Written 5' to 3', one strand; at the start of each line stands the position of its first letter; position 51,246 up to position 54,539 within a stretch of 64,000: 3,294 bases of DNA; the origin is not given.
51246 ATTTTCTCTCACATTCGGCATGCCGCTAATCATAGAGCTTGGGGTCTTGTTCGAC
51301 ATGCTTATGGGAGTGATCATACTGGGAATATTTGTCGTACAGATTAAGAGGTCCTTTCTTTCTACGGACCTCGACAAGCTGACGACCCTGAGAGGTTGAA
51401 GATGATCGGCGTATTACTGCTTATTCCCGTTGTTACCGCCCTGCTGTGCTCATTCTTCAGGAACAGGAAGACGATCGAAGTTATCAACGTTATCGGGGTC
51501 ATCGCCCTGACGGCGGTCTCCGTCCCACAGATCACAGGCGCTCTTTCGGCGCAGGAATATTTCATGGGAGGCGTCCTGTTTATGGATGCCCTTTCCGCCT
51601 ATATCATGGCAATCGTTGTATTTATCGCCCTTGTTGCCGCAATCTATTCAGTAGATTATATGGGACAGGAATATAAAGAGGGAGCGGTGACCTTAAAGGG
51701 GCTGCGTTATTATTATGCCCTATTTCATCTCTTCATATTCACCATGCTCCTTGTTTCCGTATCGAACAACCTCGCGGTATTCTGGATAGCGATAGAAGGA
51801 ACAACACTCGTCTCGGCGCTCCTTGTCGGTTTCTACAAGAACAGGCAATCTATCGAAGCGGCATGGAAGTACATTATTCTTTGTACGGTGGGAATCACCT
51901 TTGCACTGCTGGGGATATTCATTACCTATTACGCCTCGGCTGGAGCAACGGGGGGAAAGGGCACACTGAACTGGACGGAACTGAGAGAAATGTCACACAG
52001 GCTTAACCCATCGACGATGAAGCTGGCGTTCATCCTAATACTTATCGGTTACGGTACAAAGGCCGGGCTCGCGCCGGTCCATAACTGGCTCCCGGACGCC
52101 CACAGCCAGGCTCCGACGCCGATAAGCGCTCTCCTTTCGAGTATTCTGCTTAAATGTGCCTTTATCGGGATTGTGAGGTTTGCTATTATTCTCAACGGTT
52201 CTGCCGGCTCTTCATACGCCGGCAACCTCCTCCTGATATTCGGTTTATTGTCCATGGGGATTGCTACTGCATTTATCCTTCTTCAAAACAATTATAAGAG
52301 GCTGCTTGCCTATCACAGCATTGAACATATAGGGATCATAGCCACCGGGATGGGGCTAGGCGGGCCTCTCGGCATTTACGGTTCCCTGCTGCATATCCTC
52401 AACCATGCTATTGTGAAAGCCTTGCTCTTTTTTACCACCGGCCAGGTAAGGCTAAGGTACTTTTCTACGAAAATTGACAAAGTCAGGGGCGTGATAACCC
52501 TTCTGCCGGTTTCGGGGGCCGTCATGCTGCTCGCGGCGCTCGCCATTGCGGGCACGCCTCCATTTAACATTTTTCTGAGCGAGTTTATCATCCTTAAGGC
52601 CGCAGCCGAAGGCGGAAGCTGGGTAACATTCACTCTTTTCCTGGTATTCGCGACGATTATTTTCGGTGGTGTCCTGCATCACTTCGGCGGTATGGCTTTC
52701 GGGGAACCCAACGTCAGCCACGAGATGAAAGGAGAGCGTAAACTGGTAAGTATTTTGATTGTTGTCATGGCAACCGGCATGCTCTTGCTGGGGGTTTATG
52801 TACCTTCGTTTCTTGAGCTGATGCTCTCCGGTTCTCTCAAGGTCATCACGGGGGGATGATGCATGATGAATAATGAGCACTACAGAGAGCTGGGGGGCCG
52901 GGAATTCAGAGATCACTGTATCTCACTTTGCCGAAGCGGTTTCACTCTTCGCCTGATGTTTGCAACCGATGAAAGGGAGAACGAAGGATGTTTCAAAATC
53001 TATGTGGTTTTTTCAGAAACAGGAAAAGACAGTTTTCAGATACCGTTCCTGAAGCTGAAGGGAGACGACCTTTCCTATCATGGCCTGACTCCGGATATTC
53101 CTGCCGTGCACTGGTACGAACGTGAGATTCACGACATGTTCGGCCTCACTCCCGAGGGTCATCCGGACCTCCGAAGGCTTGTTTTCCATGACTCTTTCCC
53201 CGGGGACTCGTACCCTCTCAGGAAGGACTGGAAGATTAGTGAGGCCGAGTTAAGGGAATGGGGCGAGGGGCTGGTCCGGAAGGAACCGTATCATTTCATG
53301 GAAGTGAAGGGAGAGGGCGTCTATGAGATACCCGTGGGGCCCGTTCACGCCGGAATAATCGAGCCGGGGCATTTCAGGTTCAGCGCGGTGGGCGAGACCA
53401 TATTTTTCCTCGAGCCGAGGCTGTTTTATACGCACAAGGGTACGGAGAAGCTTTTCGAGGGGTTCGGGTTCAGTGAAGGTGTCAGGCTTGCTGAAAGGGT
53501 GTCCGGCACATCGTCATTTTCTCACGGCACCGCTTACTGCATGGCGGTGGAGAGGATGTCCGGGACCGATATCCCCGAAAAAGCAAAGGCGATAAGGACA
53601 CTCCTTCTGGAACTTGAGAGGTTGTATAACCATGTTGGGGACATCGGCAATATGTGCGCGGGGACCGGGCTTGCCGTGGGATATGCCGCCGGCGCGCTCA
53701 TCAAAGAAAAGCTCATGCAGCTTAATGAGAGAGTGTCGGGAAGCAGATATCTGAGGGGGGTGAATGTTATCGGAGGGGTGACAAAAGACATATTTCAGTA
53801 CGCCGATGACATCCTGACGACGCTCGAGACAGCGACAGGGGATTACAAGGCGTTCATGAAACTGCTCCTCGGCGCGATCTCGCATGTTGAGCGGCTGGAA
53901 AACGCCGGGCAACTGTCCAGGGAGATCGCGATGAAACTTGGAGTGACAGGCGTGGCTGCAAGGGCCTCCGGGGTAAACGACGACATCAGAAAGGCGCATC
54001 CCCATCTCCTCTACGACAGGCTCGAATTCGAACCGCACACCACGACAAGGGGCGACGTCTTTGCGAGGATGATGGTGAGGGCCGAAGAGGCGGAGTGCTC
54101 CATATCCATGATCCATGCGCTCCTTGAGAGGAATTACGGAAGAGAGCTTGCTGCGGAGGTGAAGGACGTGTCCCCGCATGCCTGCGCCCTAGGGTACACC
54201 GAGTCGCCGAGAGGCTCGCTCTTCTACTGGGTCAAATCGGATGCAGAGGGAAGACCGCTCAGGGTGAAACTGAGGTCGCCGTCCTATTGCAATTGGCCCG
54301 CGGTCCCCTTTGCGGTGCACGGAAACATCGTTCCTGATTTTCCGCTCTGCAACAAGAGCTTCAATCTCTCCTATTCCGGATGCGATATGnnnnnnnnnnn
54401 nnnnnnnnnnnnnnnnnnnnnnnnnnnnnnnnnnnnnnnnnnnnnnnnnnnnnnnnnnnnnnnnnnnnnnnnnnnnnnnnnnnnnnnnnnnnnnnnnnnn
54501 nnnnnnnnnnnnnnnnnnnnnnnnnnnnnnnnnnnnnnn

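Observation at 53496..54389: The catalytic-subunit homolog has lost the [NiFe] cysteines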

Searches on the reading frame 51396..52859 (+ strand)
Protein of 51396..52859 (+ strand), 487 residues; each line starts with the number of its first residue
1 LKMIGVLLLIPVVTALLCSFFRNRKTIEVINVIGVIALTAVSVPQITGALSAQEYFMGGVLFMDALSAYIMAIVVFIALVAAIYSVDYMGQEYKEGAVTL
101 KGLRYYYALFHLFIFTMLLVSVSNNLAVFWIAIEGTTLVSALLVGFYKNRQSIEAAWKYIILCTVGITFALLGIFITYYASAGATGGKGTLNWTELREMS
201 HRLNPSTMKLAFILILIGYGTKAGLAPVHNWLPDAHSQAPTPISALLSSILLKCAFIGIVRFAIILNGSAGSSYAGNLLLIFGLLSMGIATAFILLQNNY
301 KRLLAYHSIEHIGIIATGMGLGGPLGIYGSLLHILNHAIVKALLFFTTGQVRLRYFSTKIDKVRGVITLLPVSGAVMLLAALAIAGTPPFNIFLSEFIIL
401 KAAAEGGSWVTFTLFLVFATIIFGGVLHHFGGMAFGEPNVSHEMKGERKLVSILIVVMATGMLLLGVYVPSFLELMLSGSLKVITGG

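Call 5: search_protein_families(library=pfam, proteins=[window:51396-52859:+], max_evalue=0.01)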
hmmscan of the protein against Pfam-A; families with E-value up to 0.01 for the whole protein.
window:51396-52859:+ (487 aa): 2 families
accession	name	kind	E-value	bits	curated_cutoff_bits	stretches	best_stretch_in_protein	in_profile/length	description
PF00361.26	Proton_antipo_M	-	1.8e-56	192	21.5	1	123-421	1-292/294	NADH:quinone oxidoreductase/Mrp antiporter, TM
PF00662.26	Proton_antipo_N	-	1.8e-05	24.9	24.5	1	62-92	14-44/51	NADH-Ubiquinone oxidoreductase (complex I), chain 5 N-terminus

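Call 6: search_protein_families(library=ncbifam, proteins=[window:51396-52859:+], max_evalue=0.01)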
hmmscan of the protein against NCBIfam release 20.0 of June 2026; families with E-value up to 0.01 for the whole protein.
window:51396-52859:+ (487 aa): 71 families (the best 25 are shown)
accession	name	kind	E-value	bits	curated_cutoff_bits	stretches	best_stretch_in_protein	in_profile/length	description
NF005044.0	PRK06458.1-4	equivalog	2.3e-142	475.5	610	1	3-484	6-494/531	hydrogenase 4 subunit F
NF005045.0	PRK06458.1-5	equivalog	1.2e-120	403.8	543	1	3-484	3-482/484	hydrogenase 4 subunit F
NF005041.0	PRK06458.1-1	equivalog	6.6e-115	385.1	951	1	3-484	6-494/526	hydrogenase 4 subunit F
NF005043.0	PRK06458.1-3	equivalog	3.6e-102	342.8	533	1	4-473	9-471/483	hydrogenase 4 subunit F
NF006427.0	PRK08676.1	equivalog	2.4e-91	307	511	1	6-478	5-477/486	hydrogenase membrane subunit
NF005042.0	PRK06458.1-2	equivalog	1.2e-70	238.9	437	1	6-468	7-433/439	hydrogenase 4 subunit F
NF005086.0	PRK06521.1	equivalog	8.5e-68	229.4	667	1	41-411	50-422/669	hydrogenase 4 subunit B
NF005097.0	PRK06525.1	equivalog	2.3e-55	188.2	430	1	7-458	8-467/480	hydrogenase 4 subunit D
NF006241.0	PRK08377.1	equivalog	4.4e-55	187.6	645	1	57-477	70-471/494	NADH dehydrogenase subunit N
NF006418.0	PRK08667.1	equivalog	1.6e-53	182.2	794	1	3-419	8-428/644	hydrogenase membrane subunit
TIGR01972.1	NDH_I_M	subfamily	2.1e-53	181.7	263.8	1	6-478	3-477/486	NADH-quinone oxidoreductase subunit M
TIGR01770.1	NDH_I_N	subfamily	1.8e-48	165.7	332.6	1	6-468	9-467/472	NADH-quinone oxidoreductase subunit NuoN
NF009305.0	PRK12662.1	equivalog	2.4e-47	161.8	700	1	8-469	10-476/492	putative monovalent cation/H+ antiporter subunit D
NF006240.0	PRK08376.1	subfamily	3.4e-47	161.6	662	1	54-470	79-493/521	putative monovalent cation/H+ antiporter subunit D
NF006419.0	PRK08668.1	equivalog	1.1e-46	159.8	617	1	2-469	2-467/613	NADH dehydrogenase subunit M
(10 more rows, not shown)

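Call 52: search_solved_structures(query=window:51396-52856:+, max_evalue=1e-10, show_alignments=2)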
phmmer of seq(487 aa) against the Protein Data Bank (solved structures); distinct sequences matched with E-value up to 1e-10: 82 (the best 60 are shown).
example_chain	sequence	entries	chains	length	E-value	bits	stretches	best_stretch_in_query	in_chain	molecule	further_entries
6u8y_H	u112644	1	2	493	3.5e-42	148.1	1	57-478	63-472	NADH dehydrogenase subunit N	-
6cfw_H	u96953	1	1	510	5.7e-37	130.9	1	63-434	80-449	Monovalent cation/H+ antiporter subunit D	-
7qru_A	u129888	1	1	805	1.1e-29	106.8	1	60-415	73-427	Na+/H+ antiporter subunit A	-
7z0s_C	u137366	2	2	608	5.7e-29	104.5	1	211-474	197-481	Formate hydrogenlyase subunit 3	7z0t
8qby_M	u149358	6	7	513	3.5e-28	101.9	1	106-413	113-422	NADH dehydrogenase subunit M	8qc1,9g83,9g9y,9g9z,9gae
6hum_F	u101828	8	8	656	6.5e-27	97.7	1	62-407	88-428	NADH dehydrogenase subunit 5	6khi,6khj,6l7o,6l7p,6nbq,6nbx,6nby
4he8_L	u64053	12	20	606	1.7e-26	96.4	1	4-405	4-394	NADH-quinone oxidoreductase subunit 12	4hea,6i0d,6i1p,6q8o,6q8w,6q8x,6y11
8qby_L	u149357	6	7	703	1.7e-26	96.4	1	59-466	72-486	NADH dehydrogenase subunit L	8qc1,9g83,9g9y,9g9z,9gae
7p61_M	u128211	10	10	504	7.5e-26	94.2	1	149-474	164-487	NADH dehydrogenase I subunit M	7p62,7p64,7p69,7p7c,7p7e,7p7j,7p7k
3rko_M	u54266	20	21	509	7.7e-26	94.2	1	149-474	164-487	NADH-QUINONE OXIDOREDUCTASE SUBUNIT M | NADH dehydrogenase I subunit M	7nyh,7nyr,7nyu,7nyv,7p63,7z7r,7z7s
8e9g_N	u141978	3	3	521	2.4e-25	92.6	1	111-473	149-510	NADH-quinone oxidoreductase subunit N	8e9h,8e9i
9iho_M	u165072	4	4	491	7.4e-25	91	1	99-404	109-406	NADH-ubiquinone oxidoreductase chain 4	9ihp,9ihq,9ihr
8e9g_M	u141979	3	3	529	8.2e-25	90.8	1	6-469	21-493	NADH-quinone oxidoreductase, M subunit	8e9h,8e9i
7aqq_L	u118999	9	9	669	1.6e-24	89.8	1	50-404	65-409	NADH-ubiquinone oxidoreductase chain 5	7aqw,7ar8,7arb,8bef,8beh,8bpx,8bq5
7ar7_L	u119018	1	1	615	1.7e-24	89.7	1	50-404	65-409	NADH-ubiquinone oxidoreductase chain 5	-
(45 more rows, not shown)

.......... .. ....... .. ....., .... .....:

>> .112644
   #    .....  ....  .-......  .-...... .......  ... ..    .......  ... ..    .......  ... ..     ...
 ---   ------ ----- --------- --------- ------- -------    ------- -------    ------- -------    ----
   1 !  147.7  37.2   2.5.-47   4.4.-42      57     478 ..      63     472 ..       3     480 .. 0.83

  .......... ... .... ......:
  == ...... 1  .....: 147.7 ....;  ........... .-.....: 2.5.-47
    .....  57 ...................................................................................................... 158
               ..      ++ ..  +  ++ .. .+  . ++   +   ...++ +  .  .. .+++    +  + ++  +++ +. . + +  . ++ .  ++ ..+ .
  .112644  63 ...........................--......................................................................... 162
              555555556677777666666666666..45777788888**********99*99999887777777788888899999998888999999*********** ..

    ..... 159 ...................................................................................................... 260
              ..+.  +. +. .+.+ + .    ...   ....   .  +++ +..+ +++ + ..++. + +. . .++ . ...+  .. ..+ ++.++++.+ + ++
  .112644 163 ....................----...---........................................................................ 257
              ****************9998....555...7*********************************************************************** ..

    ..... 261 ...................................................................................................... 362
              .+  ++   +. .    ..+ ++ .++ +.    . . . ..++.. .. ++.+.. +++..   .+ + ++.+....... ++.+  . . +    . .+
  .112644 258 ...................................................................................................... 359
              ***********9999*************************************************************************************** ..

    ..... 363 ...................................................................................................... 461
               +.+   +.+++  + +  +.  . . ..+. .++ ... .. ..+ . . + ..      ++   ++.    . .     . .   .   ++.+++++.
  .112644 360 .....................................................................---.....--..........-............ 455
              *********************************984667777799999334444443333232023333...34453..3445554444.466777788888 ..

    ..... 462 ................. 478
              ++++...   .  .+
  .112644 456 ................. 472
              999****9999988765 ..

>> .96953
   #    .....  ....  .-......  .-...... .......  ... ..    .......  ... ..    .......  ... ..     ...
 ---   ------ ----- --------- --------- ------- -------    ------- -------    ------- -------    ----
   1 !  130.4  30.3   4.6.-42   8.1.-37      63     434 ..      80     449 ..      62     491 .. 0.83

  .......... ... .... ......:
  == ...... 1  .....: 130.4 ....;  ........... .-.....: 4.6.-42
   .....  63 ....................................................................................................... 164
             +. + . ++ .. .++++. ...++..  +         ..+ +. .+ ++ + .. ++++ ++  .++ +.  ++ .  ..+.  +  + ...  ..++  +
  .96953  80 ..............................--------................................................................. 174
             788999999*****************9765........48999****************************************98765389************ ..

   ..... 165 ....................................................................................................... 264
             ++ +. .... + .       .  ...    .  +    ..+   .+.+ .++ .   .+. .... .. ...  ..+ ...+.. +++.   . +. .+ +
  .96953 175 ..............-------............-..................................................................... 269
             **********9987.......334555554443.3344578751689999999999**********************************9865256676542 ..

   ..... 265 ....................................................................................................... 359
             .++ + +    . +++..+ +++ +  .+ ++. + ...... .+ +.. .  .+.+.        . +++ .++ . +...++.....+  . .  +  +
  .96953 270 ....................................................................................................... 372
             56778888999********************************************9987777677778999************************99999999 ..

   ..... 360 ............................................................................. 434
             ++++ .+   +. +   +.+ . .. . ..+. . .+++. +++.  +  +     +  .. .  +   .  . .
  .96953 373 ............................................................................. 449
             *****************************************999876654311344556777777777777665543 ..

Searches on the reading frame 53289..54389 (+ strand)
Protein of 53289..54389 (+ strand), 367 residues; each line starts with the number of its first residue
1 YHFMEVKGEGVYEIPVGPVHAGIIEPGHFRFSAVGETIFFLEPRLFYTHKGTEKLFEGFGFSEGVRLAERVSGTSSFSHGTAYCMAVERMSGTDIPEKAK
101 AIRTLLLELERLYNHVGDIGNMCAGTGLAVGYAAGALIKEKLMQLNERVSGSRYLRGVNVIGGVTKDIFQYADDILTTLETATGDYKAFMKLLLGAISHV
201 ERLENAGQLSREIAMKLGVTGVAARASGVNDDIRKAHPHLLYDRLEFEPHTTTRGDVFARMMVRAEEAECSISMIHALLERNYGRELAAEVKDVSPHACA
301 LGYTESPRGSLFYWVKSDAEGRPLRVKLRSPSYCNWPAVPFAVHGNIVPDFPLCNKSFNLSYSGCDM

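Call 65: search_solved_structures(query=window:53289-54389:+, max_evalue=1e-36, show_alignments=5)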
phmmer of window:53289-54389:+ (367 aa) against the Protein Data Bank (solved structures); distinct sequences matched with E-value up to 1e-36: 3.
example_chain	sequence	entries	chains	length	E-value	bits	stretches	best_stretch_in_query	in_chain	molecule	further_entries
7z0s_E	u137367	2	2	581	4.4e-64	220.2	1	12-365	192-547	Formate hydrogenlyase subunit 5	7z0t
2fug_4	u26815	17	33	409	2.6e-46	161.8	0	11-282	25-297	NADH-quinone oxidoreductase chain 4 | NADH-QUINONE OXIDOREDUCTASE SUBUNIT 4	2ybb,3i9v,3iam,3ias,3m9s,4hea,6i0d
6cfw_L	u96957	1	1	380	2.6e-38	135.5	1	12-357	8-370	Membrane-bound hydrogenase subunit alpha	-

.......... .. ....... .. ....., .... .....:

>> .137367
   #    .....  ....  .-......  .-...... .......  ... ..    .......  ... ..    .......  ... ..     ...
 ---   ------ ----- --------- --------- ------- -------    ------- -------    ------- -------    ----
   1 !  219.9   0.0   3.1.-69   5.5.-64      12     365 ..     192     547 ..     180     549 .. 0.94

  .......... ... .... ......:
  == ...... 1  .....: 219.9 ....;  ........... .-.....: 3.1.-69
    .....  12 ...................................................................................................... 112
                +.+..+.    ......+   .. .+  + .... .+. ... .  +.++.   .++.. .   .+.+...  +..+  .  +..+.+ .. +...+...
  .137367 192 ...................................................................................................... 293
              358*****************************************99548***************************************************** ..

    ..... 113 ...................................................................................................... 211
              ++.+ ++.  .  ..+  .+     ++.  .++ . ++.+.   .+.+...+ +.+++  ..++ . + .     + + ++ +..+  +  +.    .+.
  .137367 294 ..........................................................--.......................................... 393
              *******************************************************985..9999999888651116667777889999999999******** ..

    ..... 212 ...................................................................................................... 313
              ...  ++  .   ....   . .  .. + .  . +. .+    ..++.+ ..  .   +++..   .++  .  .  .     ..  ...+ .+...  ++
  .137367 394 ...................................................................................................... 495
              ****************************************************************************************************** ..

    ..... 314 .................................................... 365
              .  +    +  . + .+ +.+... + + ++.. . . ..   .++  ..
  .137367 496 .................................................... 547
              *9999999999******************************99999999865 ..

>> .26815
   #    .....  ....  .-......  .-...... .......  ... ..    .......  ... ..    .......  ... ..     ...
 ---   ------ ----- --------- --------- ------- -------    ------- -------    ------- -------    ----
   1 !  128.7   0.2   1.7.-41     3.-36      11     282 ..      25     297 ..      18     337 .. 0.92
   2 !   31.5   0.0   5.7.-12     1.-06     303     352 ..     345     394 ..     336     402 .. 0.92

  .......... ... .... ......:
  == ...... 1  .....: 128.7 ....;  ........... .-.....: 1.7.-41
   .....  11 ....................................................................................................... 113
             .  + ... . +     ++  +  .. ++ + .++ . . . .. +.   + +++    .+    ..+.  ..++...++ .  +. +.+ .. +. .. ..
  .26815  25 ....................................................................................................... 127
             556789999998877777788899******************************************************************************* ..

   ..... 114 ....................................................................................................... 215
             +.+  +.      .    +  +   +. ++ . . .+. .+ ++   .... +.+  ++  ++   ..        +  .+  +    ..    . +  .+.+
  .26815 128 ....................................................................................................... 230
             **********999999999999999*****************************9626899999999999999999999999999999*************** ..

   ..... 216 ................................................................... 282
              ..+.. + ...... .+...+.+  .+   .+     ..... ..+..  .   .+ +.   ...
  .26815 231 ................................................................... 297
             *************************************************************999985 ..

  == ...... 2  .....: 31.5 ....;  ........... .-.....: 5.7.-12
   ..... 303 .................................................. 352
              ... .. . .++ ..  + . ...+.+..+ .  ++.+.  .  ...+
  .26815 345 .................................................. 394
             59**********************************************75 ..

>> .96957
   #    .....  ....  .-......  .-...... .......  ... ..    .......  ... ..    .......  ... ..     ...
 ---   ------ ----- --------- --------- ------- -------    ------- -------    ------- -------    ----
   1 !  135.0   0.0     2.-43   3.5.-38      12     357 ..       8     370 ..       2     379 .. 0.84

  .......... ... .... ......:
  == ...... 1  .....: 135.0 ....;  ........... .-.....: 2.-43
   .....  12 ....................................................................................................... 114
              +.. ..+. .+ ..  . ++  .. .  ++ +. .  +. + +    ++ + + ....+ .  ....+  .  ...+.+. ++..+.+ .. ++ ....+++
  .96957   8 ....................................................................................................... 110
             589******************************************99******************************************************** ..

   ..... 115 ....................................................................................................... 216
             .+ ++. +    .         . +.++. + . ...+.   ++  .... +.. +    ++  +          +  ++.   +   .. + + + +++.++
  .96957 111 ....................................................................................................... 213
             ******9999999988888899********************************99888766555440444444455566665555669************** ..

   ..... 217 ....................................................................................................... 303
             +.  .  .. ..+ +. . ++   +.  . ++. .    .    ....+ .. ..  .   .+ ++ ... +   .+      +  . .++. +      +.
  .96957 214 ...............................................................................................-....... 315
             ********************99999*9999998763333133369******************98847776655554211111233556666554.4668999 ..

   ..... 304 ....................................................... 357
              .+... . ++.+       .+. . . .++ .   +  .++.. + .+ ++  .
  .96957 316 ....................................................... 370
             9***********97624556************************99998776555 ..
